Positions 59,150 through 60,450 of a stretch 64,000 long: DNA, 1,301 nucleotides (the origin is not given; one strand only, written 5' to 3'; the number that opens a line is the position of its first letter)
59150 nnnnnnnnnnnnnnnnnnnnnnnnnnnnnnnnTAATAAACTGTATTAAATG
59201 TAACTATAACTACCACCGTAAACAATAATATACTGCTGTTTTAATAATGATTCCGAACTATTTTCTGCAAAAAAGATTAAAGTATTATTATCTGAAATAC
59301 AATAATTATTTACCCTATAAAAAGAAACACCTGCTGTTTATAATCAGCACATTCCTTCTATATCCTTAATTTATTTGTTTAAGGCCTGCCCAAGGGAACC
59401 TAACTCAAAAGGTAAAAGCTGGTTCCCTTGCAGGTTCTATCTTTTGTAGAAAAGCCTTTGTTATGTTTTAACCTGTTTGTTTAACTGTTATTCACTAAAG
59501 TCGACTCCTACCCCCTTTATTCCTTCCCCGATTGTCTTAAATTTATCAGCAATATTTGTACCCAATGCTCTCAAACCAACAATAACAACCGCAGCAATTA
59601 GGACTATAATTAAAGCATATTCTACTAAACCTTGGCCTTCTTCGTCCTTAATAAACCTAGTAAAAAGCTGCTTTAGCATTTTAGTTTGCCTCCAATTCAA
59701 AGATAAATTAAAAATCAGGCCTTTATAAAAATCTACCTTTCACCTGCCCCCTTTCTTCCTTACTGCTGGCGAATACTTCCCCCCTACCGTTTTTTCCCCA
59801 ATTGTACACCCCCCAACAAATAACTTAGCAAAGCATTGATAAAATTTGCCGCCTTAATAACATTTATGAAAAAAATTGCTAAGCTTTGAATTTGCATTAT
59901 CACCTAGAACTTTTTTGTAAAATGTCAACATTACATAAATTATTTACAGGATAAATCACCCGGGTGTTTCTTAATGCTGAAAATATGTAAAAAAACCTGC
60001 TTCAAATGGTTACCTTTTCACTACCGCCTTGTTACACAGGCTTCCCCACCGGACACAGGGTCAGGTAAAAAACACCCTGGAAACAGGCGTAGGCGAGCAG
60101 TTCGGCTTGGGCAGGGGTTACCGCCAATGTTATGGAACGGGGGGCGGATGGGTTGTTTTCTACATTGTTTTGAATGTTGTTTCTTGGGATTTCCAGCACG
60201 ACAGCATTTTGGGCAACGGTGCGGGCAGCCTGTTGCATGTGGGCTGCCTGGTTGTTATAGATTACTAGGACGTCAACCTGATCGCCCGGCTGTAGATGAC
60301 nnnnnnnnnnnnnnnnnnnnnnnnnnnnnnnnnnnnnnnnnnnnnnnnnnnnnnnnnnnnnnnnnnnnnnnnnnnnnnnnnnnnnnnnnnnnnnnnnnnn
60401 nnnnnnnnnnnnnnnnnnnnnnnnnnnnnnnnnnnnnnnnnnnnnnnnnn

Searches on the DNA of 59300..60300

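Call 32: search_rna_families(source=window, start=59300, end=60300, threshold=evalue, max_evalue=1)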
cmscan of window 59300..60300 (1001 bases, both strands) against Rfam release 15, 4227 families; matches with E-value up to 1: 2.
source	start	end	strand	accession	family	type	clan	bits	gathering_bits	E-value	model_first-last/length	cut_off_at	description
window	59319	59363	-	RF03967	mir-1270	Gene; miRNA;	-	23.7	90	0.024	19-63/83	no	mir-1270 microRNA precursor family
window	59382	59437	-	RF00808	mir-86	Gene; miRNA;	-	18.1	64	0.42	1-77/77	no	mir-86 microRNA precursor family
